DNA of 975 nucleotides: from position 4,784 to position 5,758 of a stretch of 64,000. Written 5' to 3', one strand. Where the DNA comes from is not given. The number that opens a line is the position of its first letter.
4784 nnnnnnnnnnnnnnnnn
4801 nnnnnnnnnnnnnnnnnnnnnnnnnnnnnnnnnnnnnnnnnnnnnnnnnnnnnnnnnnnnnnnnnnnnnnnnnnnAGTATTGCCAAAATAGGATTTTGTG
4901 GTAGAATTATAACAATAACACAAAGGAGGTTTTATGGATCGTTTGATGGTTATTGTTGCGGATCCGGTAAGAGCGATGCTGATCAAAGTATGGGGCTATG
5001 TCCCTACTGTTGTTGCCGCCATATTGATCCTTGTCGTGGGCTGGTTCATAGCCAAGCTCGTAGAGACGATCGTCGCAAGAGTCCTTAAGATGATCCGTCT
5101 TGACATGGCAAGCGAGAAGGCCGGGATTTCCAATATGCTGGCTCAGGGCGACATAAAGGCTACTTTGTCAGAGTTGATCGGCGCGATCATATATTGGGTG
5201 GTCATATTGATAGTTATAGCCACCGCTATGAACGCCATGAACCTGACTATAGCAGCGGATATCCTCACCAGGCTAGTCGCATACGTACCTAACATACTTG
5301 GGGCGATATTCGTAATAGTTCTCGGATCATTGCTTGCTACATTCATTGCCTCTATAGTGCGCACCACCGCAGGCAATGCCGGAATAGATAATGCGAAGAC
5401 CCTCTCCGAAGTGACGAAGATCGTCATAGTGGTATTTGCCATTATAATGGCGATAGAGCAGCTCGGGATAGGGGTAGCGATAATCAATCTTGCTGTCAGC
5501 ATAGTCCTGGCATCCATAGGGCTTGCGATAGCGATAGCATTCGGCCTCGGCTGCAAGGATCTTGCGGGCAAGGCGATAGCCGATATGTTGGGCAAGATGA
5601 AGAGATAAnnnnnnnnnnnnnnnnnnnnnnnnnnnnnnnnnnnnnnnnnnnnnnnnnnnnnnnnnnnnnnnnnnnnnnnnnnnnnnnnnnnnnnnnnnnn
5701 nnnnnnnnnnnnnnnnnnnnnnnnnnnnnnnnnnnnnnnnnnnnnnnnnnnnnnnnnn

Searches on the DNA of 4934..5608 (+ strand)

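Call 29: search_rna_families(sources=[L081, L082, L083, L084, L085], threshold=gathering)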
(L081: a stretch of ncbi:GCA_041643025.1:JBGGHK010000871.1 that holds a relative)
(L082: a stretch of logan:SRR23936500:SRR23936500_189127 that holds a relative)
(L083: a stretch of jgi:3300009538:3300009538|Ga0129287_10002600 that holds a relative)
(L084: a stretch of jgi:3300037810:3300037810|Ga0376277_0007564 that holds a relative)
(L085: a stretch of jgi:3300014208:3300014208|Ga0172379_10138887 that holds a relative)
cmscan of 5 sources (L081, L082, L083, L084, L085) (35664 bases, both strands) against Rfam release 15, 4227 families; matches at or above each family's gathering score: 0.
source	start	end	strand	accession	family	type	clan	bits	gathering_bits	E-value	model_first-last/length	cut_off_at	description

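Call 87: search_rna_families(sources=[L095, L091, L090, L093], threshold=evalue, max_evalue=10, show_alignments=2)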
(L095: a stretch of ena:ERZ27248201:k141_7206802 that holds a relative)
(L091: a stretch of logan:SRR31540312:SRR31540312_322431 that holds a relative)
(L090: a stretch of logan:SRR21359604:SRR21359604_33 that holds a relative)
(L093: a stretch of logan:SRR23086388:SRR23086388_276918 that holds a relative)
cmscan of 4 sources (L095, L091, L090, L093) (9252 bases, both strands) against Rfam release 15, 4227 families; matches with E-value up to 10: 17.
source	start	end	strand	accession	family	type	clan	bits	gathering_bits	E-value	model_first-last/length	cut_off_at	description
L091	808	846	+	RF04076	mir-H11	Gene; miRNA;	-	23.4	70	1.5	1-72/72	no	mir-H11 microRNA precursor family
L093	808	846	+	RF04076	mir-H11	Gene; miRNA;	-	23.4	70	1.5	1-72/72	no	mir-H11 microRNA precursor family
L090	1460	1494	+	RF03001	leuA-Halobacteria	Cis-reg;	-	20.2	47.9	1.4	1-53/53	no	leuA-Halobacteria RNA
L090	34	70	+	RF03476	mir-7360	Gene; miRNA;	-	20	47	8.1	1-59/59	no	mir-7360 microRNA precursor family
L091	809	845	+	RF03975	mir-5881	Gene; miRNA;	-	18.6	87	2.8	18-50/67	no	mir-5881 microRNA precursor family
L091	809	845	-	RF03975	mir-5881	Gene; miRNA;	-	18.6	87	2.9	18-50/67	no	mir-5881 microRNA precursor family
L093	809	845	+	RF03975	mir-5881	Gene; miRNA;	-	18.6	87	2.8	18-50/67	no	mir-5881 microRNA precursor family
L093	809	845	-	RF03975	mir-5881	Gene; miRNA;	-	18.6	87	2.9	18-50/67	no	mir-5881 microRNA precursor family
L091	288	356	+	RF01546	TB6Cs1H1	Gene; snRNA; snoRNA; HACA-box;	-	18.3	40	4.2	1-66/66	no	Trypanosomatid snoRNA TB6Cs1H1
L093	288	356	+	RF01546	TB6Cs1H1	Gene; snRNA; snoRNA; HACA-box;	-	18.3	40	4.2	1-66/66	no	Trypanosomatid snoRNA TB6Cs1H1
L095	1531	1581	+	RF00630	P26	Gene;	-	18.2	36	4.5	1-66/66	no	Pseudomonas sRNA P26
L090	226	300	+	RF02248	Six3os1_3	Gene; lncRNA;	-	17.3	40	0.66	1-75/75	no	Six3os1 conserved region 3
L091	779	850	-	RF01808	MicX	Gene; sRNA;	-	16.3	75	6.5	1-194/194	no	MicX Vibrio cholerae sRNA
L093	779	850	-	RF01808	MicX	Gene; sRNA;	-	16.3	75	6.5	1-194/194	no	MicX Vibrio cholerae sRNA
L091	189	244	-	RF01977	HOTAIRM1_3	Gene; lncRNA;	-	15.9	37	3.4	1-59/59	no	HOX antisense intergenic RNA myeloid 1 conserved region 3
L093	189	244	-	RF01977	HOTAIRM1_3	Gene; lncRNA;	-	15.9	37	3.4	1-59/59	no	HOX antisense intergenic RNA myeloid 1 conserved region 3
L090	438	534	-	RF02041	HOTTIP_2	Gene; lncRNA;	-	10.3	80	3.6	1-374/374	no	HOXA transcript at the distal tip, conserved region 2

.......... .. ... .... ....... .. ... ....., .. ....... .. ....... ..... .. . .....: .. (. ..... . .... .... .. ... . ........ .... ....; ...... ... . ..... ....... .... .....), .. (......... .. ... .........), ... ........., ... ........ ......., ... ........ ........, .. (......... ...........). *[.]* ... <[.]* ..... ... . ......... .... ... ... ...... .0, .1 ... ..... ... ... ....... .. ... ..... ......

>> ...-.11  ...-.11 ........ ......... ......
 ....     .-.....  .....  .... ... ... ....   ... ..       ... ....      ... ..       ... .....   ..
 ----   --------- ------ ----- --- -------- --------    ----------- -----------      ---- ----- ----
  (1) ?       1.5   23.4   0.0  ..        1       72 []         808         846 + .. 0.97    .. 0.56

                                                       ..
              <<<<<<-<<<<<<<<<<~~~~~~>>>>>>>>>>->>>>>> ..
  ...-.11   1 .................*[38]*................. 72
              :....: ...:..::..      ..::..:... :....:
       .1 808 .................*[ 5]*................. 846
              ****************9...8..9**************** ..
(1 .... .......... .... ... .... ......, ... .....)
